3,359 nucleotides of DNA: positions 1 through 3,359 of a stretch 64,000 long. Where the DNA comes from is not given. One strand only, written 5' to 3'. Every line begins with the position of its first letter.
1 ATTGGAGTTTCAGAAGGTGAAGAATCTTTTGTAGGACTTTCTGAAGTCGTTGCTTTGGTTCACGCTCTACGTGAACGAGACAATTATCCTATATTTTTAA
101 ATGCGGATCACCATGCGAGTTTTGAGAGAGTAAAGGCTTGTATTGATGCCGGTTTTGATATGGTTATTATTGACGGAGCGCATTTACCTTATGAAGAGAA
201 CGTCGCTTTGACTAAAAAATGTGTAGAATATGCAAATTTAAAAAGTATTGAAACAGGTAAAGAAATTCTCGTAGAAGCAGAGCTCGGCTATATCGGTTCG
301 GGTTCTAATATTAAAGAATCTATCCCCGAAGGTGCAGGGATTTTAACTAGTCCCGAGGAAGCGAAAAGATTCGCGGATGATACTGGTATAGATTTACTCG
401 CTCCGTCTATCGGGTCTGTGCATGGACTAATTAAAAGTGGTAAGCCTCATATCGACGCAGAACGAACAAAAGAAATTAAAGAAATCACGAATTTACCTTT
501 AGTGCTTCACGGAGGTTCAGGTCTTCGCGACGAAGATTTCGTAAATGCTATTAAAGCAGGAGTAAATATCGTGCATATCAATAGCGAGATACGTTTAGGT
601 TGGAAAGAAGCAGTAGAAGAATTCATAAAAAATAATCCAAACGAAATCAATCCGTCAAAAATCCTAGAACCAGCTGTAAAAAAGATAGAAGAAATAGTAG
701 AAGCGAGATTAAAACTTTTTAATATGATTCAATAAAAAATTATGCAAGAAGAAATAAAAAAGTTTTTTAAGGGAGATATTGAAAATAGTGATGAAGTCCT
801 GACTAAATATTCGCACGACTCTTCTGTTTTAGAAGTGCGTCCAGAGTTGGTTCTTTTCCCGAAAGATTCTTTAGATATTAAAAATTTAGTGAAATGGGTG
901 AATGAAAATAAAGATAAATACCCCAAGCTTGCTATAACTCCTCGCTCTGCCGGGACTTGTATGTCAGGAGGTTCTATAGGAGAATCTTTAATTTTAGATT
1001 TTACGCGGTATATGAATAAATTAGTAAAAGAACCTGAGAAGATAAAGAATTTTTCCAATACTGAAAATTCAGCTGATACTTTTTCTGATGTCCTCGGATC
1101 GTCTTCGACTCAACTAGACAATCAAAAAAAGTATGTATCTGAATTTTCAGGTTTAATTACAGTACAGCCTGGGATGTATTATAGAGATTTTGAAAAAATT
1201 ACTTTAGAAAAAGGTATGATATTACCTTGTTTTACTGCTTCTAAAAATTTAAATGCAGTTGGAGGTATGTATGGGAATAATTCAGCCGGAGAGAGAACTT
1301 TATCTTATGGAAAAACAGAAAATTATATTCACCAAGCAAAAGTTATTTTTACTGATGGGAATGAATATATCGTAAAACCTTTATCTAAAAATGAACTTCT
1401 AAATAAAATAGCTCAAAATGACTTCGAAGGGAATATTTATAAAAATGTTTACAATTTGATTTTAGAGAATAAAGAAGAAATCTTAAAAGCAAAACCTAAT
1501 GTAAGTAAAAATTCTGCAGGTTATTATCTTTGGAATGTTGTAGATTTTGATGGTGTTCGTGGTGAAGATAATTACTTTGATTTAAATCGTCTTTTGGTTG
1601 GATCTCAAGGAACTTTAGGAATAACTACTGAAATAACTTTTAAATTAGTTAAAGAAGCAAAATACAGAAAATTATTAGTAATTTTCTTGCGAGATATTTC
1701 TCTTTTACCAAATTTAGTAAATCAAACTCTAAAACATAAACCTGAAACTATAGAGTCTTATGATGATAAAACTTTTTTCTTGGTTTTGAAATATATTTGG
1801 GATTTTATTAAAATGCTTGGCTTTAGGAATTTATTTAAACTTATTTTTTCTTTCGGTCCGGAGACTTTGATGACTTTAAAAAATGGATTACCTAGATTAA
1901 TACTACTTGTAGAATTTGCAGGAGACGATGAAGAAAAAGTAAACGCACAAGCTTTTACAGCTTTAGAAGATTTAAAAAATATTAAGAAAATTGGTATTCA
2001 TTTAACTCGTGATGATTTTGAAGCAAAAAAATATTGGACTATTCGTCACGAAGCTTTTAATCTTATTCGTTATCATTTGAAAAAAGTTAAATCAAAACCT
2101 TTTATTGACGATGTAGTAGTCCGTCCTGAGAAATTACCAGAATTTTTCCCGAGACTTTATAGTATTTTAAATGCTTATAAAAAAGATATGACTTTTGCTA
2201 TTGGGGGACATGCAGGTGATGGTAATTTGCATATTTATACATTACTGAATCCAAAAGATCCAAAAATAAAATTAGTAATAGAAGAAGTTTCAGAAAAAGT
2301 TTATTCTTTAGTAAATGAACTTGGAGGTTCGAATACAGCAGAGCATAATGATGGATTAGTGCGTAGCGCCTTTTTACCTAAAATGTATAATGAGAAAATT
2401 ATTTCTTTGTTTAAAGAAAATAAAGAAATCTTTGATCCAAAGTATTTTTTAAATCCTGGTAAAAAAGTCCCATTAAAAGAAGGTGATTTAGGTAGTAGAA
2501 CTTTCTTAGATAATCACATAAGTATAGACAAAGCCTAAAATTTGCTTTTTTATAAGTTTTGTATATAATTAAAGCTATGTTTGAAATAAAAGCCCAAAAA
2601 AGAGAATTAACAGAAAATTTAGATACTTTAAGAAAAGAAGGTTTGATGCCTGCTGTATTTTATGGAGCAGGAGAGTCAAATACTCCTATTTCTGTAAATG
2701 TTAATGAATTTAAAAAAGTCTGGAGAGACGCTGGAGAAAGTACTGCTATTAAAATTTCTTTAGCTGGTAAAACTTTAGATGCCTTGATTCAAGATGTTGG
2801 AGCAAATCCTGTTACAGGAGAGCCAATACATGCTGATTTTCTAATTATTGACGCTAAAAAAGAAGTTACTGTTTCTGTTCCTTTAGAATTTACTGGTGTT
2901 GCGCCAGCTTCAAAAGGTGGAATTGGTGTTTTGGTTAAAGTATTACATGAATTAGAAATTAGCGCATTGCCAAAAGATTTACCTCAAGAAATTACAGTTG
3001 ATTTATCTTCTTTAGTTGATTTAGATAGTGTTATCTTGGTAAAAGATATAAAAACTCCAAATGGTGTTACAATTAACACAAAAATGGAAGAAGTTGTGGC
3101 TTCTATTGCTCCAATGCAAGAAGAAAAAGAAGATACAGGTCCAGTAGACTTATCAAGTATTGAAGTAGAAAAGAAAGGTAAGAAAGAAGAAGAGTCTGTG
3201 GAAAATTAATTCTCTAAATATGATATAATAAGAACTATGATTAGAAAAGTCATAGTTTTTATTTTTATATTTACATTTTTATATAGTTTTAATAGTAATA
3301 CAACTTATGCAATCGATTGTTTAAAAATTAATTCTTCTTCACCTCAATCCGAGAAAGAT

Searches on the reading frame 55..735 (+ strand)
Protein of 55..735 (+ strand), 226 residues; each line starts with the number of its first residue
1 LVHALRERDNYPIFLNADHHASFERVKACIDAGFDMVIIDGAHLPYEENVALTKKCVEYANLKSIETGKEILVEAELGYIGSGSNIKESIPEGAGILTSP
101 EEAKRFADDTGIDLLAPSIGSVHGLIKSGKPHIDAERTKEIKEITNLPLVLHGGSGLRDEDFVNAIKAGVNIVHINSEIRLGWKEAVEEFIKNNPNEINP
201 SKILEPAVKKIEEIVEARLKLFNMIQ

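Call 81: search_protein_families(library=pfam, proteins=[window:55-735:+], max_evalue=0.0001)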
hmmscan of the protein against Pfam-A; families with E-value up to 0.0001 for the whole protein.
window:55-735:+ (226 aa): 1 family
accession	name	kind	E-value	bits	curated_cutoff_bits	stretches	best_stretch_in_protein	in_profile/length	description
PF01116.26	F_bP_aldolase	-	1.6e-59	202.2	25.5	1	1-223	64-273/277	Fructose-bisphosphate aldolase class-II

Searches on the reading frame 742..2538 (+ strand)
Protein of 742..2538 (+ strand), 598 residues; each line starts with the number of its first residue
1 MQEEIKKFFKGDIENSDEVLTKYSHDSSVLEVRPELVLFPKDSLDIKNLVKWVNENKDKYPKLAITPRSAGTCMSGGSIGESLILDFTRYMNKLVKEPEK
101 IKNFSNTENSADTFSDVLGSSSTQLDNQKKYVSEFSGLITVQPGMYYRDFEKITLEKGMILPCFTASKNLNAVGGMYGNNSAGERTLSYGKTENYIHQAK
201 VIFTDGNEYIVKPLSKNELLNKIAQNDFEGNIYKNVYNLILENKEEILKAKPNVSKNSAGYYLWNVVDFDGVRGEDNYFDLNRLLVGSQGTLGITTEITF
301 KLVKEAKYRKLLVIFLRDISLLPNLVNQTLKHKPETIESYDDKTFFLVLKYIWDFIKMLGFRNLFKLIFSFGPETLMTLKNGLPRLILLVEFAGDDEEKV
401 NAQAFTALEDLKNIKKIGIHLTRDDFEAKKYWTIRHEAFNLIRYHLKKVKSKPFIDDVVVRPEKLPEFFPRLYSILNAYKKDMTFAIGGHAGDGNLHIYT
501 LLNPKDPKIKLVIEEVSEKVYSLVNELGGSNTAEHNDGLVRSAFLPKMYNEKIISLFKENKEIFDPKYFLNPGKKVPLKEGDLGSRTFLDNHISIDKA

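Call 23: search_protein_families(library=pfam, proteins=[window:742-2538:+], max_evalue=0.00001)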
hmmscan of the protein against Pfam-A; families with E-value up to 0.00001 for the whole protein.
window:742-2538:+ (598 aa): 2 families
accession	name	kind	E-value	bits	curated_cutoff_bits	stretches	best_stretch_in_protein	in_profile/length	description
PF02913.24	FAD-oxidase_C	-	1.5e-38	133.4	21.2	1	308-574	4-247/248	FAD linked oxidases, C-terminal domain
PF01565.28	FAD_binding_4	-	3.5e-18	66.1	26.4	1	133-207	60-134/139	FAD binding domain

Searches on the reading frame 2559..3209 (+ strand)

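Call 81: search_protein_families(library=pfam, proteins=[window:2559-3209:+], max_evalue=0.0001)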
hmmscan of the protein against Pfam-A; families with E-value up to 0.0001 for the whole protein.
window:2559-3209:+ (216 aa): 2 families
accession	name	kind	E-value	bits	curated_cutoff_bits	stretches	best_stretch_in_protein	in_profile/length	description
PF14693.11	Ribosomal_TL5_C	-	3.5e-22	79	27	1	102-185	1-82/84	Ribosomal protein TL5, C-terminal domain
PF01386.24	Ribosomal_L25p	-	5.9e-19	68.8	23.6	1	10-94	1-82/82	Ribosomal L25p family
